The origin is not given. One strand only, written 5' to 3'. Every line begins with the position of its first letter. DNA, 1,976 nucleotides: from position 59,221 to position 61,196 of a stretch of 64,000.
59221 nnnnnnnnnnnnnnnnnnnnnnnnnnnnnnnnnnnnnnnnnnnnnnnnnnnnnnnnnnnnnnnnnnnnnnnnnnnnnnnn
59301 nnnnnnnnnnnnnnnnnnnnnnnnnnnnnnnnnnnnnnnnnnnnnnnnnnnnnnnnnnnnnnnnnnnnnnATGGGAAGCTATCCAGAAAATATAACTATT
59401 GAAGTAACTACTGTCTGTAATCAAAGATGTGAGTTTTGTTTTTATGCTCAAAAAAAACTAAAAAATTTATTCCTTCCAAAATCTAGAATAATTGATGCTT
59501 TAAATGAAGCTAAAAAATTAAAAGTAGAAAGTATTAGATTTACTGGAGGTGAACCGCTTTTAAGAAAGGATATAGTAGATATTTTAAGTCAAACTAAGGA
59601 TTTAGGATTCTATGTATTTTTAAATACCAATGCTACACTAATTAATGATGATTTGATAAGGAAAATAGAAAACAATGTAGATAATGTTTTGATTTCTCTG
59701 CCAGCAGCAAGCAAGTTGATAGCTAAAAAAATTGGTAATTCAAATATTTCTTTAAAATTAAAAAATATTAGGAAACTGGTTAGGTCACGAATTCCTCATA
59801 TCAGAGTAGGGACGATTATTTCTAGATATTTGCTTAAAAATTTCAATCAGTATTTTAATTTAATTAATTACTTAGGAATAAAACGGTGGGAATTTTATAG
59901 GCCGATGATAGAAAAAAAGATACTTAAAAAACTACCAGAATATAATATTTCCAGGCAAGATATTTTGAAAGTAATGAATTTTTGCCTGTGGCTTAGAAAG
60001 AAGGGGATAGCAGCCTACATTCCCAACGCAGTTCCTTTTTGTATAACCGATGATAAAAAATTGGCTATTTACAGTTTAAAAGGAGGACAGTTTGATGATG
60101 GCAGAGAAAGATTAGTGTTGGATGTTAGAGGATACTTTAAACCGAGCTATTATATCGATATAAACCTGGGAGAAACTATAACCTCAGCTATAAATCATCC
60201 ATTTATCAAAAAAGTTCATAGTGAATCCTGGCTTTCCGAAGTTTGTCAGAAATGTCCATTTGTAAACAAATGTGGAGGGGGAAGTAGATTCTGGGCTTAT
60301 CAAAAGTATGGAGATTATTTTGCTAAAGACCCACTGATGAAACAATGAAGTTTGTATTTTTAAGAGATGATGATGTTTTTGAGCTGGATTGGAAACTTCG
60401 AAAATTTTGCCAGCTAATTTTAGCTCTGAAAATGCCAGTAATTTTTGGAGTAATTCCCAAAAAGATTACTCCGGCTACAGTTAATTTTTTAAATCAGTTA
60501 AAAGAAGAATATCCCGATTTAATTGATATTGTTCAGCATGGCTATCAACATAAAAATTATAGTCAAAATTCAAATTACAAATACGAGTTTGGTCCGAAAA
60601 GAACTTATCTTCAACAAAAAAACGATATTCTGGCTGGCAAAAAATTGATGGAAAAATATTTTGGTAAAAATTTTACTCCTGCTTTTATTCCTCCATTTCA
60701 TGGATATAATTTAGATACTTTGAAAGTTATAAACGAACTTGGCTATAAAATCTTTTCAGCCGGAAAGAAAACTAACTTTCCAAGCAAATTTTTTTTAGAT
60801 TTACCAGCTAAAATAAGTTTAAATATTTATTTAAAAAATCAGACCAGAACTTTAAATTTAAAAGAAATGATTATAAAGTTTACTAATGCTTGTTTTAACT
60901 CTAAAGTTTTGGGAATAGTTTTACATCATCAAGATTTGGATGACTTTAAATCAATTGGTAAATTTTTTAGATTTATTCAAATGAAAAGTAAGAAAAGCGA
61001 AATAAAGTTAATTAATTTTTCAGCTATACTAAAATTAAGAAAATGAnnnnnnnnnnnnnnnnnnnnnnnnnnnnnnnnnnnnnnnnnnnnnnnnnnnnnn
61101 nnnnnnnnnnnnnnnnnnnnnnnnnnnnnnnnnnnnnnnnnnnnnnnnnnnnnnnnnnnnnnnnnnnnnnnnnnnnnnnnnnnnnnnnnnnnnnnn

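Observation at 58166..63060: Candidate peptide- or glycan-modification cluster: leaderless 34-aa peptide, A24-peptidase-like membrane protein, three radical SAM enzymes and a deacetylase-like protein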

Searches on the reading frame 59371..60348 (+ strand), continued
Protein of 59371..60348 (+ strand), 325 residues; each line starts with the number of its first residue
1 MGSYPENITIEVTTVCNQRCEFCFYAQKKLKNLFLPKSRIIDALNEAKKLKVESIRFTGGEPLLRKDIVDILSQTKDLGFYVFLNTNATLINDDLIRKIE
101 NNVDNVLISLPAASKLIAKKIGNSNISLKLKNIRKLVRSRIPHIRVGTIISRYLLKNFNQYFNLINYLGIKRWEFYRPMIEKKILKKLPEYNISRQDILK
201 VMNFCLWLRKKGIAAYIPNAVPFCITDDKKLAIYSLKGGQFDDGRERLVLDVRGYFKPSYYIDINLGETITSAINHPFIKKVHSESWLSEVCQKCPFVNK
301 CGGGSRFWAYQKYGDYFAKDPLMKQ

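Call 68: fold_search(model_id=the predicted structure, library=pdb)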
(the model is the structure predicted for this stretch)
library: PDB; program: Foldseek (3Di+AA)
matches with E <= 10: 1773; with E <= 0.001: 170
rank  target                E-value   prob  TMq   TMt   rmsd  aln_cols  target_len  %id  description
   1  4k37_A                1.2e-13  1.00  0.72  0.65   5.0       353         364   18  Native anSMEcpe with bound AdoMet (released 2013-05-08)
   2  5why_A                1.3e-13  1.00  0.72  0.57   5.1       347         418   18  Structural Insights into Thioether Bond Formation in the Biosynthesis of Sactipeptides (released 2017-07-26)
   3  4k39_A                1.8e-13  1.00  0.71  0.65   4.8       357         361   16  Native anSMEcpe with bound AdoMet and Cp18Cys peptide (released 2013-05-08)
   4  4k39_B                2.4e-13  1.00  0.72  0.66   5.4       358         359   17  Native anSMEcpe with bound AdoMet and Cp18Cys peptide (released 2013-05-08)
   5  5v1s_A                2.6e-13  1.00  0.74  0.58   4.9       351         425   16  Crystal structure of Streptococcus suis SuiB bound to S-adenosylmethionine (released 2017-08-30)
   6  5v1q_B                3.7e-13  1.00  0.76  0.58   5.0       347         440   15  Crystal structure of Streptococcus suis SuiB (released 2017-08-30)
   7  4k36_B                5.2e-13  1.00  0.72  0.65   4.9       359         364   17  His6 tagged anSMEcpe with bound AdoMet (released 2013-05-08)
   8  4k36_A                5.5e-13  1.00  0.73  0.64   4.9       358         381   17  His6 tagged anSMEcpe with bound AdoMet (released 2013-05-08)
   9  5v1q_A                5.8e-13  1.00  0.74  0.57   5.3       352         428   15  Crystal structure of Streptococcus suis SuiB (released 2017-08-30)
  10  6c8v                  6.6e-13  1.00  0.66  0.68   6.1       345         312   20  X-ray structure of PqqE from Methylobacterium extorquens (released 2018-02-14)
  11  4k38_B                8.3e-13  1.00  0.72  0.65   4.8       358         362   17  Native anSMEcpe with bound AdoMet and Kp18Cys peptide (released 2013-05-08)
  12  5why_B                1.3e-12  1.00  0.73  0.58   5.1       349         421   18  Structural Insights into Thioether Bond Formation in the Biosynthesis of Sactipeptides (released 2017-07-26)
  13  5v1t_A                1.3e-12  1.00  0.72  0.55   5.8       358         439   14  Crystal structure of Streptococcus suis SuiB bound to precursor peptide SuiA (released 2017-08-30)
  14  4k38_A                1.3e-12  1.00  0.72  0.65   5.0       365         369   17  Native anSMEcpe with bound AdoMet and Kp18Cys peptide (released 2013-05-08)
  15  4k37_B                2.0e-12  1.00  0.76  0.68   4.4       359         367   17  Native anSMEcpe with bound AdoMet (released 2013-05-08)
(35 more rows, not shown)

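Call 75: search_protein_families(library=pfam, proteins=[L007:1702-2862:+, L007:2850-3878:+, L007:3871-4854:+, L007:4694-5959:+, L007:5969-6820:+, L007:6817-7566:+, L007:7563-8720:+, L007:11304-11927:+, L007:13959-14633:+, L007:14971-16200:+], max_evalue=0.001)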
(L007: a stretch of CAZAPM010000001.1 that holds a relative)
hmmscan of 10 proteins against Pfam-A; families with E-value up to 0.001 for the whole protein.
L007:1702-2862:+ (386 aa): 2 families
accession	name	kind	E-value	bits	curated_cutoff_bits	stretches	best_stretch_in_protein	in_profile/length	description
PF04055.27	Radical_SAM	-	1.4e-12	48.5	29.5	1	18-180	4-163/166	Radical SAM superfamily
PF13186.11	SPASM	-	2.6e-08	34.4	21.5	1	290-359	1-67/67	Iron-sulfur cluster-binding domain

L007:2850-3878:+ (342 aa): 2 families
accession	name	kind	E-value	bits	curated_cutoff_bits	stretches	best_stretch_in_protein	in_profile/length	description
PF04055.27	Radical_SAM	-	3.9e-18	66.6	29.5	1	23-169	3-154/166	Radical SAM superfamily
PF13353.11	Fer4_12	-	5.6e-05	23.9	22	1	21-129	10-119/137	4Fe-4S single cluster domain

L007:3871-4854:+ (327 aa): 0 families

L007:4694-5959:+ (421 aa): 2 families
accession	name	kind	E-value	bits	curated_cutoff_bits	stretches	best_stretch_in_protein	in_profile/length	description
PF04055.27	Radical_SAM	-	8.8e-18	65.5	29.5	1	193-366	1-164/166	Radical SAM superfamily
PF00919.26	UPF0004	-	3.8e-11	43.3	27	1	65-141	8-83/98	Uncharacterized protein family UPF0004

L007:5969-6820:+ (283 aa): 1 family
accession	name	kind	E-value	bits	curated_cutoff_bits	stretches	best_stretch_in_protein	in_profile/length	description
PF01636.29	APH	-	1.4e-09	38.5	23.2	1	35-235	13-229/239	Phosphotransferase enzyme family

L007:6817-7566:+ (249 aa): 4 families
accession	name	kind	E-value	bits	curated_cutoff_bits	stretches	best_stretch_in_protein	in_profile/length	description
PF13649.12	Methyltransf_25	-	2.1e-11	44.8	27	1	54-147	1-97/97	Methyltransferase domain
PF08241.18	Methyltransf_11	-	9.8e-10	39.4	21.2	1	56-150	2-94/95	Methyltransferase domain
PF08242.18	Methyltransf_12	-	2.2e-05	25.6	30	1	56-149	2-98/98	Methyltransferase domain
PF13489.12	Methyltransf_23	-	0.00015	22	27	1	40-158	14-123/164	Methyltransferase domain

L007:7563-8720:+ (385 aa): 1 family
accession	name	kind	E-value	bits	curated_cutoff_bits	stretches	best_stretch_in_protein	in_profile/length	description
PF04055.27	Radical_SAM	-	5e-17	63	29.5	1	141-313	2-164/166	Radical SAM superfamily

L007:11304-11927:+ (207 aa): 0 families

L007:13959-14633:+ (224 aa): 0 families

L007:14971-16200:+ (409 aa): 2 families
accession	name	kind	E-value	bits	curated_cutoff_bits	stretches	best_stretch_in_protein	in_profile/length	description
PF04055.27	Radical_SAM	-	8.4e-15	55.8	29.5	1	35-148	2-115/166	Radical SAM superfamily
PF13353.11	Fer4_12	-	4.6e-05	24.2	22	1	39-119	14-91/137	4Fe-4S single cluster domain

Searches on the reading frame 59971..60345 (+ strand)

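Call 43: search_protein_families(library=ncbifam, proteins=[window:59971-60345:+], max_evalue=1)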
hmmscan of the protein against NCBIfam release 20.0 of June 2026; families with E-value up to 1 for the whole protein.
window:59971-60345:+ (125 aa): 15 families
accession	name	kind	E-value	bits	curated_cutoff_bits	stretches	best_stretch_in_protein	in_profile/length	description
TIGR04053.2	TIGR04053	equivalog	1.2e-06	28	395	1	43-122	278-361/366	TIGR04053 family radical SAM/SPASM domain-containing protein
TIGR04269.1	SAM_SPASM_FxsB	subfamily_domain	8.1e-05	21.8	370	1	68-112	295-340/363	FxsB family cyclophane-forming radical SAM/SPASM peptide maturase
TIGR04085.1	rSAM_more_4Fe4S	domain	0.0001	22.6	27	1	68-118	37-87/93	SPASM domain-containing protein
TIGR04055.1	rSAM_NirJ2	equivalog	0.00035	20.2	500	1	46-122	241-321/326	putative heme d1 biosynthesis radical SAM protein NirJ2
NF041707.1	rSAM_YhhB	equivalog_domain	0.00051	19.1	445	1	76-116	304-344/369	cyclophane-forming radical SAM/SPASM peptide maturase YhhB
TIGR04545.1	rSAM_ahbD_hemeb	equivalog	0.00067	19.2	500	1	77-122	290-334/339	heme b synthase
TIGR04051.1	rSAM_NirJ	equivalog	0.0024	16.9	515.45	1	87-121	310-344/354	heme d1 biosynthesis radical SAM protein NirJ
TIGR04347.1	pseudo_SAM_Halo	equivalog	0.0027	17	525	1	77-121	336-381/390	TIGR04347 family pseudo-SAM/SPASM protein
TIGR04546.1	rSAM_ahbC_deAc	equivalog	0.0044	15.9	650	1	76-121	335-381/390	12,18-didecarboxysiroheme deacetylase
TIGR02109.1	PQQ_syn_pqqE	equivalog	0.0049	15.9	381.35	1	81-122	288-329/358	pyrroloquinoline quinone biosynthesis protein PqqE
NF038107.1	rSAM_NF038107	equivalog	0.013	14.3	600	1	76-120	371-415/444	Cys-every-fifth radical SAM/SPASM peptide maturase CefB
TIGR04054.1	rSAM_NirJ1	equivalog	0.013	14.2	650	1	75-121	331-378/387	putative heme d1 biosynthesis radical SAM protein NirJ1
TIGR03906.1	quino_hemo_SAM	equivalog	0.037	12.7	453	1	76-118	387-427/467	quinohemoprotein amine dehydrogenase maturation protein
NF041298.1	rSAM_mat_DynA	equivalog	0.083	11.9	450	1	88-120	304-336/356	dynobactin maturation radical SAM/SPASM protein DynA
TIGR04084.1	rSAM_AF0577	subfamily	0.097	11.6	225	1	80-113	261-293/347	TIGR04084 family radical SAM/SPASM domain-containing protein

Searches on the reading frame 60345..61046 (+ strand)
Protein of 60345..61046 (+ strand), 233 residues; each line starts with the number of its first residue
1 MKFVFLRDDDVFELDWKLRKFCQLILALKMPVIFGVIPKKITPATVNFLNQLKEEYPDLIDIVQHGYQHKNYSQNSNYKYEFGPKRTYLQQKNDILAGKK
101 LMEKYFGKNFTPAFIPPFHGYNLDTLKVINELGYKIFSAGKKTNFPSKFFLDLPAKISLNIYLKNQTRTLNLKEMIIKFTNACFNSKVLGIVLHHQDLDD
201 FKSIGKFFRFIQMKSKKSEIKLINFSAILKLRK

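Call 3: search_protein_families(library=pfam, proteins=[window:60345-61046:+], max_evalue=0.01)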
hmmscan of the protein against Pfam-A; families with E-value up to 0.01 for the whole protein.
window:60345-61046:+ (233 aa): 2 families
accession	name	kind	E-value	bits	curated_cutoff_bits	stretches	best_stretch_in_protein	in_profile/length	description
PF10096.14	DUF2334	-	2.7e-13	50.4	26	1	7-195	5-188/203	Uncharacterized protein conserved in bacteria (DUF2334)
PF01522.26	Polysacc_deac_1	-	1.3e-07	32.1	23.1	1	29-136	32-123/124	Polysaccharide deacetylase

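Call 4: search_protein_families(library=ncbifam, proteins=[window:60345-61046:+], max_evalue=0.01)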
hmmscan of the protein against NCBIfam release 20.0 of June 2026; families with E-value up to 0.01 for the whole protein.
window:60345-61046:+ (233 aa): 1 family
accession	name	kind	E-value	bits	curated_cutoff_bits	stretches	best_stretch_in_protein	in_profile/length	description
TIGR02764.1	spore_ybaN_pdaB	equivalog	0.00015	21.6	237.4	1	40-136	32-123/191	polysaccharide deacetylase family sporulation protein PdaB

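Call 45: search_solved_structures(query=window:60345-61043:+, max_evalue=0.1)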
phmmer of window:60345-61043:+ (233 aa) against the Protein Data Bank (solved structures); distinct sequences matched with E-value up to 0.1: 1.
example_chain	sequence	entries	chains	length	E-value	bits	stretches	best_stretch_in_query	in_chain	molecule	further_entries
8hfa_A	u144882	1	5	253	0.0038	20.1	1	110-158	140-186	NodB homology domain-containing protein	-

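Call 50: search_protein_families(library=padloc, proteins=[window:60345-61043:+], max_evalue=0.01)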
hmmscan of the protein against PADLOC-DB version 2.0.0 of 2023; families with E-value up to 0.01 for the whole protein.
window:60345-61043:+ (233 aa): 0 families
